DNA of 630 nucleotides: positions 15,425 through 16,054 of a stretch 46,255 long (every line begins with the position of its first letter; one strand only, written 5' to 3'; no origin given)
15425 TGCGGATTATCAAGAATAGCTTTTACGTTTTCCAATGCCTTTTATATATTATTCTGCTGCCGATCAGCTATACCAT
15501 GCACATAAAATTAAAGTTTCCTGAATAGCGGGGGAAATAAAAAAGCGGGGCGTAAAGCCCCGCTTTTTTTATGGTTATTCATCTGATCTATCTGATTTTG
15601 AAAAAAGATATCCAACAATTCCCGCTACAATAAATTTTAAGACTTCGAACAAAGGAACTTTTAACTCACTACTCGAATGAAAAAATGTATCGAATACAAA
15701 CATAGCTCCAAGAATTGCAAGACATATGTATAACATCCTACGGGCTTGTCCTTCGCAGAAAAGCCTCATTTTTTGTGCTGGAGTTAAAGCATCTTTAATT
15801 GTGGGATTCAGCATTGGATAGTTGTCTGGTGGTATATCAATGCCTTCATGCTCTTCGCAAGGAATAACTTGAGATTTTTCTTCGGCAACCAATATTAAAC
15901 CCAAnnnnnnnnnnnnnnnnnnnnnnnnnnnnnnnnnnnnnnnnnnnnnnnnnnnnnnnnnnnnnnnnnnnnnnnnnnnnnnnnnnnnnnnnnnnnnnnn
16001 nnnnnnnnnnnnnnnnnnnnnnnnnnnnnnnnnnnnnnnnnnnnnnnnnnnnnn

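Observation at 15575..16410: Self-contained Panacea (DUF4065) + two-TM small-protein cassette at the prophage end: candidate PanA/PanT-type toxin-antitoxin or abortive-infection module with an unassigned toxin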

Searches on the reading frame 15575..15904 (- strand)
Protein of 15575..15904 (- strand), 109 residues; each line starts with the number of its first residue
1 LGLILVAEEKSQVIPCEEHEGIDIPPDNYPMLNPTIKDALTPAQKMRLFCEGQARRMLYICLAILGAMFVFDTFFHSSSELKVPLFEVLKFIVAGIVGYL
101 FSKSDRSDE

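Call 3: search_protein_families(library=pfam, proteins=[window:15575-15904:-], max_evalue=1)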
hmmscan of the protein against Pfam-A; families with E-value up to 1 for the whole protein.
window:15575-15904:- (109 aa): 1 family
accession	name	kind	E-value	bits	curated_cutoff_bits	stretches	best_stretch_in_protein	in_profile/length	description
PF09882.14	DUF2109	-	0.12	12.8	23.1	1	61-100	4-43/76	Predicted membrane protein (DUF2109)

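Call 7: search_protein_families(library=phrogs, proteins=[window:15575-15904:-], max_evalue=1)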
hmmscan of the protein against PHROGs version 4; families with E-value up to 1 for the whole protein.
window:15575-15904:- (109 aa): 1 family
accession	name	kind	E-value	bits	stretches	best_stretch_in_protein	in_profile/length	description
phrog_20941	-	unknown function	0.0045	18.4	1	14-61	41-88/119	-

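Call 8: search_protein_families(library=padloc, proteins=[window:15575-15904:-], max_evalue=1)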
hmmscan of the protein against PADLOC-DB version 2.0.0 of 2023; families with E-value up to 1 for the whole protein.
window:15575-15904:- (109 aa): 0 families
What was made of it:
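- On Known anti-phage defence systems (PADLOC-DB 2.0): Call 8: no match for either protein.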

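Call 9: search_protein_families(library=ncbifam, proteins=[window:15575-15904:-], max_evalue=1)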
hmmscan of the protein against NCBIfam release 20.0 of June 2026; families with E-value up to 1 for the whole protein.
window:15575-15904:- (109 aa): 0 families

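Call 10: find_homologous_proteins(query=window:15575-15904:-, max_evalue=0.01)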
Query window:15575-15904:- (109 aa): 1 proteins with E <= 0.01 among 2 candidates.
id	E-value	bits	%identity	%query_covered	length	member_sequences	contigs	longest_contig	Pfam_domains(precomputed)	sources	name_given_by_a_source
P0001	2.2e-63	229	99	96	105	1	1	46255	-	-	-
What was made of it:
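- Tried and rejected: The word-indexed search of 5.8 billion proteins returned only gene 2 itself (call 10).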

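Call 18: search_protein_representatives(protein=window:15575-15904:-)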
Query: 109 residues. Proteins with E-value up to 0.001 (for the whole library): 5; up to 1e-10: 2; up to 1e-30: 1. The best 5 are listed.
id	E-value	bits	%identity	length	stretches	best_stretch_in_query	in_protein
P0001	6.9e-64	228.9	99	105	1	5-109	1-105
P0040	9.5e-18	80.5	51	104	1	18-106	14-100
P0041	1.2e-04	38.4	41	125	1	47-105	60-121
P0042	7.2e-04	35.9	29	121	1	9-108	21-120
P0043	9.1e-04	35.6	26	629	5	6-60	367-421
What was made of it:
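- Tried and rejected: Exhaustive phmmer found one close relative and two weak ones (call 18).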

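Call 34: search_dna_similar(query=window:15575-15904:-, collection=phages, mode=protein, max_evalue=10, max_rows=30)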
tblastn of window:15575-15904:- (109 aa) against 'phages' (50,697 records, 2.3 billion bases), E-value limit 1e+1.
Records with a match: 1; places in all: 1; records where one place covers at least 80% of the query: 0.
Best place of each record, by identity: <60% 1.
By first word of the organism name: Bacteriophage 1.
By host as written in the record: - 1.
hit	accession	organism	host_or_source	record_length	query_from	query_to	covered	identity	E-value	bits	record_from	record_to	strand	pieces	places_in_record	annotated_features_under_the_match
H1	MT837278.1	Bacteriophage sp.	human fecal samples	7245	60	98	36%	25.6%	2e+0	33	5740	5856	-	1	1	record has no annotation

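Call 44: find_homologous_proteins(query=A2, max_evalue=0.001)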
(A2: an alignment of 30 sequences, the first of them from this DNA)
Query A2 (30 sequences) (109 aa, profile of the alignment): 8 proteins with E <= 0.001 among 1546 candidates.
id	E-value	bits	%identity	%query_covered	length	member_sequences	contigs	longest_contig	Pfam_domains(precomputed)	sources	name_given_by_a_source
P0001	1.6e-19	88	99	96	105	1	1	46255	-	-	-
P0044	1.5e-17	82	23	74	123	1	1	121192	-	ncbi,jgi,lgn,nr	ncbi:MAG: hypothetical protein LBG83_08725 [Oscillospiraceae bacterium]|jgi:hypothetical protein|nr:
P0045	3.4e-17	81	23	78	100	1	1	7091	-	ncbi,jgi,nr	ncbi:MAG: hypothetical protein LBS62_08905 [Clostridiales bacterium]|jgi:hypothetical protein|nr:hyp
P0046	5.5e-14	70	22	45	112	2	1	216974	-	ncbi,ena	-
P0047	1.2e-13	69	22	47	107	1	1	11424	-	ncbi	-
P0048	1.0e-11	63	22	75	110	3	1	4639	-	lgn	-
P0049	1.8e-11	62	30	38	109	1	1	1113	-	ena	-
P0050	9.2e-10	57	27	48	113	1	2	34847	-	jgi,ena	-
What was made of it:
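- Tried and rejected: The same search with the family profile returned eight proteins (call 44).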

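Call 46: find_encoding_contigs(protein=P0040, flank=6000, max_places=4)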
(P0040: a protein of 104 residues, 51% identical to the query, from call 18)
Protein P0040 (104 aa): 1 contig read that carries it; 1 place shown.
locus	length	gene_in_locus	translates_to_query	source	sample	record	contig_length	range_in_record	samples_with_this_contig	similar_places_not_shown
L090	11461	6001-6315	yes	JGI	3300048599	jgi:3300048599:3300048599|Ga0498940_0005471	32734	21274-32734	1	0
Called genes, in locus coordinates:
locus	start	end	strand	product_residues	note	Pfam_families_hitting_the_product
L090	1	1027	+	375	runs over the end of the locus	PF04865:Baseplate_J, PF26078:Baseplate_J_M, PF26079:Baseplate_J_C (weak)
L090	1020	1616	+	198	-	PF09684:Tail_P2_I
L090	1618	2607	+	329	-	PF21722:Gly_rich_2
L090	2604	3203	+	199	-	PF14301:DUF4376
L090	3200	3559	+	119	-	PF20137:BubE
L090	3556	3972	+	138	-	PF06541:ABC_trans_CmpB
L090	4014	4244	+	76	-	-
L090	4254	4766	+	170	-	-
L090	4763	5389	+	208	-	-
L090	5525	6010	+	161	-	PF13274:SocA_Panacea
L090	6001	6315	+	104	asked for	-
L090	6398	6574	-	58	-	PF21983:NikA-like (weak)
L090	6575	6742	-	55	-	-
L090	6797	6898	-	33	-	-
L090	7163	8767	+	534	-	PF07833:Cu_amine_oxidN1 (faint), PF00753:Lactamase_B, PF00932:LTD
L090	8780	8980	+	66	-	PF11213:DUF3006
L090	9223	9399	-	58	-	-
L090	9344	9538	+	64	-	-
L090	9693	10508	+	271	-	PF04383:KilA-N, PF26567:BstA_C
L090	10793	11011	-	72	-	-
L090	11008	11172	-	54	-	-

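Call 72: search_protein_families(library=pfam, proteins=[L090:4254-4766:+, L090:4763-5389:+], max_evalue=0.001)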
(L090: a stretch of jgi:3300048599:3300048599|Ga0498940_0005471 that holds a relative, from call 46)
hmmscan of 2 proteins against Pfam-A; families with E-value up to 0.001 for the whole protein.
L090:4254-4766:+ (170 aa): 0 families

L090:4763-5389:+ (208 aa): 1 family
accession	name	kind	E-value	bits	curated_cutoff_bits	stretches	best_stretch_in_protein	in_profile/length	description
PF02557.22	VanY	-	0.0003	21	25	1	10-83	4-81/132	D-alanyl-D-alanine carboxypeptidase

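Call 74: predict_structure(alignment_id=A3)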
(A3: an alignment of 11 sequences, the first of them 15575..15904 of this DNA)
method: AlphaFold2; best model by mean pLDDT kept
length: 109 residues; sequences in the alignment: 11
mean_pLDDT: 61.9   pTM: 0.32
mean pLDDT of the five models: 61.9, 60.4, 60.1, 58.5, 57.3
residues with pLDDT >= 90: 0; 70-90: 45; 50-70: 19; < 50: 45
segments of 3 or more residues with pLDDT < 50: 1-40, 44-47
pLDDT, mean of each block of 10 residues (from residue 1): 41 37 41 45 51 76 85 72 80 86 67
secondary structure, 60 per line:
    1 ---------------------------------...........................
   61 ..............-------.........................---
elements in order: H34-74 H82-106
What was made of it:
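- On PanT cluster T4 (Helicobacter PanT, Streptococcus phage P9 gp52): Gene 2 has a disordered N-terminal stretch of about 33 residues (about 50 before the first hydrophobic helix), not a coiled coil (call 74).
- Residues 1-33 are disordered, followed by helices 34-74 and 82-106 (call 74).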

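Call 84: find_encoding_contigs(protein=P0041, flank=2500, max_places=3)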
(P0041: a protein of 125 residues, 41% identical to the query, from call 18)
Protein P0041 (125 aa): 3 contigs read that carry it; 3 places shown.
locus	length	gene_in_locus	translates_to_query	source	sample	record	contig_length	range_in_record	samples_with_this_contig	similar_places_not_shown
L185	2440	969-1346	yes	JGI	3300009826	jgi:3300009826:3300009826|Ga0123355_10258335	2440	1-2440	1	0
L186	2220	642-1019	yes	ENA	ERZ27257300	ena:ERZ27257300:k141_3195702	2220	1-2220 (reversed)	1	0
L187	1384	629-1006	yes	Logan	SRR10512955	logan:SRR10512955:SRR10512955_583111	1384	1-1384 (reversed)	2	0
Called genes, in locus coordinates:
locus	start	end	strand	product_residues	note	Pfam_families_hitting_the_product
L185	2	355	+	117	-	?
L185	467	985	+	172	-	PF13274:SocA_Panacea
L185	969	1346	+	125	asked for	-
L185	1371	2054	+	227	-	PF07833:Cu_amine_oxidN1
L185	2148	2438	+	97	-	?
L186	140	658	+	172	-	PF13274:SocA_Panacea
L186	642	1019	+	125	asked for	-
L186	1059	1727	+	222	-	PF07833:Cu_amine_oxidN1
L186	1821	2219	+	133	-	?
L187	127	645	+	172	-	PF13274:SocA_Panacea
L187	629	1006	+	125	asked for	-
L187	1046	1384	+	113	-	?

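Call 85: find_encoding_contigs(protein=P0042, flank=2500, max_places=3)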
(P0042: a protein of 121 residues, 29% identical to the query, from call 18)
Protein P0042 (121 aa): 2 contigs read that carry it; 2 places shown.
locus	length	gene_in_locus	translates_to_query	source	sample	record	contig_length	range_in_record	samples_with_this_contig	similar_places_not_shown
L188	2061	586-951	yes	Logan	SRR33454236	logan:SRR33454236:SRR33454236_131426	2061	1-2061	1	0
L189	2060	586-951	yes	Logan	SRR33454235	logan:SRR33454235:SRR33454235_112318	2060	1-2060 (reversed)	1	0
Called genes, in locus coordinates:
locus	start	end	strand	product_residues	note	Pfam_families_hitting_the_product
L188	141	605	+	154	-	PF13274:SocA_Panacea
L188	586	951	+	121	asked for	-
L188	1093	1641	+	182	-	PF01832:Glucosaminidase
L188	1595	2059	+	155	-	?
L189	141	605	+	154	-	PF13274:SocA_Panacea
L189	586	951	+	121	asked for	-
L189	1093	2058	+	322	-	?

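Call 86: find_encoding_contigs(protein=P0050, flank=2500, max_places=3)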
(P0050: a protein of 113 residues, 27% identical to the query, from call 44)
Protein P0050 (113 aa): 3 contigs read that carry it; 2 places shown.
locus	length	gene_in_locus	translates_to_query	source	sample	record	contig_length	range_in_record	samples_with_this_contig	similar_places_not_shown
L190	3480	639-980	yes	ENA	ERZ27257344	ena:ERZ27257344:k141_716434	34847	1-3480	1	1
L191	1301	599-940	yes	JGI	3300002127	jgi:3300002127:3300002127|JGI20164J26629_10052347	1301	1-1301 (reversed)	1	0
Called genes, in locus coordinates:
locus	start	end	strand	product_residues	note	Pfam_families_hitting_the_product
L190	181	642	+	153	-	PF13274:SocA_Panacea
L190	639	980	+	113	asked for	-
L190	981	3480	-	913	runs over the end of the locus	PF13086:AAA_11 (faint), PF13245:AAA_19, PF13604:AAA_30, PF01443:Viral_helicase1, PF09848:SLFN-g3_helicase (weak), PF01443:Viral_helicase1 (weak), PF13538:UvrD_C_2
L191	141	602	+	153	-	PF13274:SocA_Panacea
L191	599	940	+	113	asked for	-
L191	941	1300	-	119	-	?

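Call 87: find_encoding_contigs(protein=P0048, flank=2500, max_places=3)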
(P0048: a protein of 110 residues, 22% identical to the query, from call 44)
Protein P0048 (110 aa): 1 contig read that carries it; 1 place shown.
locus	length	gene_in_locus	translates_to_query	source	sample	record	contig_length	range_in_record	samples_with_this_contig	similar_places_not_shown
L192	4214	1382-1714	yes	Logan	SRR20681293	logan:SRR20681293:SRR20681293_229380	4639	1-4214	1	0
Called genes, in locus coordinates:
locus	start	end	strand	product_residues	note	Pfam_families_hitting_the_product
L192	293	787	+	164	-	-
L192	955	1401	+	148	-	PF13274:SocA_Panacea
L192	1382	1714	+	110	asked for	-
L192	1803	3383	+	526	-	PF00239:Resolvase, PF07508:Recombinase, PF13408:Zn_ribbon_recom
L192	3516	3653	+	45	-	-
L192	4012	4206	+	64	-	-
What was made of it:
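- Five of five homologues found from gene 2 alone have PF13274 directly upstream, overlapping by 4 to 20 nt (calls 46, 84-87).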

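Call 91: search_protein_families(library=phrogs, alignment_id=A2, max_evalue=0.001)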
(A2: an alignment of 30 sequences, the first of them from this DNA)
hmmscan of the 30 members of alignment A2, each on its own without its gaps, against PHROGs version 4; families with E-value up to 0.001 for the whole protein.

A. member 1, seq(109 aa): 0 families

B. families by the number of members that match (of 30 scanned): 1 family
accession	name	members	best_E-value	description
phrog_23063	-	1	0.00094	-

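Call 92: search_protein_families(library=pfam, alignment_id=A2, max_evalue=0.01)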
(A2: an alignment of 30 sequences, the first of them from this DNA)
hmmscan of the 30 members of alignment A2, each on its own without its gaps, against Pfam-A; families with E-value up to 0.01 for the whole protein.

A. member 1, seq(109 aa): 0 families

B. families by the number of members that match (of 30 scanned): 3 families
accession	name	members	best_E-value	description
PF06024.17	Orf78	1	0.0027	Orf78 (ac78)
PF04272.19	Phospholamban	1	0.0037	Phospholamban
PF25665.1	His1_capsid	1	0.0064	His1 virus capsid protein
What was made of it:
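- On Phage holins: Neither gene 2 nor 30 family members hit any holin family (calls 3, 92).
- It matches no holin family (calls 3, 92).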
